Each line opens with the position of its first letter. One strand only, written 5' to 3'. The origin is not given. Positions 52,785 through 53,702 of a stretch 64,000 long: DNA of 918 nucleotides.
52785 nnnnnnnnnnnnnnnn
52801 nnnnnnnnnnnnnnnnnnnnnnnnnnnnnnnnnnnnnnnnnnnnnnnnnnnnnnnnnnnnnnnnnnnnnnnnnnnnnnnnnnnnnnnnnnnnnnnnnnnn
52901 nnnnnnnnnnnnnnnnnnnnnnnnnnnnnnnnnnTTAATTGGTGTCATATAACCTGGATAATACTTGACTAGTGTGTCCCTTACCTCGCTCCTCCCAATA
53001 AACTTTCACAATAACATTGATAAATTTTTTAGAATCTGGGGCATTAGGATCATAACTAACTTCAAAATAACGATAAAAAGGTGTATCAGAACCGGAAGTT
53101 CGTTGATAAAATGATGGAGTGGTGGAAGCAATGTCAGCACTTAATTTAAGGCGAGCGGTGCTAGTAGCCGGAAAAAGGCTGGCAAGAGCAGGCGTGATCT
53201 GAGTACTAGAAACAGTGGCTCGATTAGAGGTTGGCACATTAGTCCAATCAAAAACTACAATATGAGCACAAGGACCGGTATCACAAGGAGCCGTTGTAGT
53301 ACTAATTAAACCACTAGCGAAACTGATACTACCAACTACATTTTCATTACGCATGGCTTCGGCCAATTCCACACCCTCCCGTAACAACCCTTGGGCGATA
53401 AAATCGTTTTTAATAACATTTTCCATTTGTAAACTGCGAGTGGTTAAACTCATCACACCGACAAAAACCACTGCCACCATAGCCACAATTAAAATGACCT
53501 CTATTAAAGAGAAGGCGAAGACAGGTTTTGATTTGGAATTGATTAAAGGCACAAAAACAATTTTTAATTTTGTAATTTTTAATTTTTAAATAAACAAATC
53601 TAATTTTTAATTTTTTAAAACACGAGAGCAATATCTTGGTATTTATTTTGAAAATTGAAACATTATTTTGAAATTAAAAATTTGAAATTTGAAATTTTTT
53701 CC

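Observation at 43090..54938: Two parallel four-gene minor-pilin modules in one 12-kb pilus cluster, one plain and one decorated with lectin-like domains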

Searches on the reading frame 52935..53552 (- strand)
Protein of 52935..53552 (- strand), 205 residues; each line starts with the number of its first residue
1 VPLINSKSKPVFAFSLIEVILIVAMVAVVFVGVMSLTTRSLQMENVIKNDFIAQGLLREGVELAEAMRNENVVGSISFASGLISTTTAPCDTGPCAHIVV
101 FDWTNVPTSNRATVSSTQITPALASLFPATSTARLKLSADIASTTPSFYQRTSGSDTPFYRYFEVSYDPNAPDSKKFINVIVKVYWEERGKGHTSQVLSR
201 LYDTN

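Call 3: search_protein_families(library=pfam, max_evalue=0.1, proteins=[window:52935-53552:-])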
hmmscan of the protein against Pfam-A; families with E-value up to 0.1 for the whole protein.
window:52935-53552:- (205 aa): 1 family
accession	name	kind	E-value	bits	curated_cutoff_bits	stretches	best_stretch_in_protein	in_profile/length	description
PF14221.11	DUF4330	-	0.062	13.9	27.6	1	1-44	1-45/167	Domain of unknown function (DUF4330)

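Call 12: find_encoding_contigs(protein=window:52935-53552:-, flank=10000, max_places=6)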
Protein window:52935-53552:- (205 aa): 24 contigs read that carry it; 6 places shown.
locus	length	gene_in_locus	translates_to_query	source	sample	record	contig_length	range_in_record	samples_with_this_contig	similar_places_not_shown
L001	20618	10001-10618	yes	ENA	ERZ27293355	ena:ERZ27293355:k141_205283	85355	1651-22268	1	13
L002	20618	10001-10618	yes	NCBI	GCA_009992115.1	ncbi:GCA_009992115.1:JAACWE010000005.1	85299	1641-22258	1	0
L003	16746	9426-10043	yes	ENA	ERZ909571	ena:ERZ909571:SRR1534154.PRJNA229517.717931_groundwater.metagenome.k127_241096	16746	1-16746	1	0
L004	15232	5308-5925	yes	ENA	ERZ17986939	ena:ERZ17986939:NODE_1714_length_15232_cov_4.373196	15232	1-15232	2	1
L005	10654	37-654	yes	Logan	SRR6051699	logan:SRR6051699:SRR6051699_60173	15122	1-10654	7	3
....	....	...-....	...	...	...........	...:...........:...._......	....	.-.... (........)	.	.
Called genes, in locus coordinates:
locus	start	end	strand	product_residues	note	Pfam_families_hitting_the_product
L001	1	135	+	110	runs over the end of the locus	PF01934:HepT-like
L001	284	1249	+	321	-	PF13385:Laminin_G_3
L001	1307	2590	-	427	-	PF00675:Peptidase_M16, PF05193:Peptidase_M16_C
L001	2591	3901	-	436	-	PF00587:tRNA-synt_2b, PF03129:HGTP_anticodon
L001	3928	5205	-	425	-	PF04932:Wzy_C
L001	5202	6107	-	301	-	-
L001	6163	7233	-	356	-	PF02646:RmuC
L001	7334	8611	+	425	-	PF00595:PDZ, PF13180:PDZ_2, PF17820:PDZ_6, PF03572:Peptidase_S41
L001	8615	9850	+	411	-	PF13385:Laminin_G_3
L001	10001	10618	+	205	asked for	-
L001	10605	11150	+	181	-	PF07963:N_methyl (weak)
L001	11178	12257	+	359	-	PF09603:Fib_succ_major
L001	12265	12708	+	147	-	-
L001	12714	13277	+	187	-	-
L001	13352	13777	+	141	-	-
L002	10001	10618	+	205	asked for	-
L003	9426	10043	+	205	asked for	-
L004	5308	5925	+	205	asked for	-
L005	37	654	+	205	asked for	-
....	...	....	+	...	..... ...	-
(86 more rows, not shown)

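Call 13: search_protein_families(library=ncbifam, max_evalue=1, proteins=[window:52935-53552:-])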
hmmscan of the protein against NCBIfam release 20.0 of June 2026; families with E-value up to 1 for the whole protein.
window:52935-53552:- (205 aa): 4 families
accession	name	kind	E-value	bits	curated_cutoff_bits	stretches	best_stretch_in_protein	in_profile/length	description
TIGR01707.1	gspI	equivalog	0.0027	18.2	44.35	1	14-54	2-42/101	type II secretion system minor pseudopilin GspI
NF041013.1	T4P_ComGE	equivalog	0.02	15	49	1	13-70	5-62/83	competence type IV pilus minor pilin ComGE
NF047828.1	T3SSXpsI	equivalog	0.021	14.9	150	1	14-70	4-63/132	type II secretion system protein XpsI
TIGR02523.1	type_IV_pilV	equivalog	0.24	11.9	52.2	1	14-75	4-62/139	type IV pilus modification protein PilV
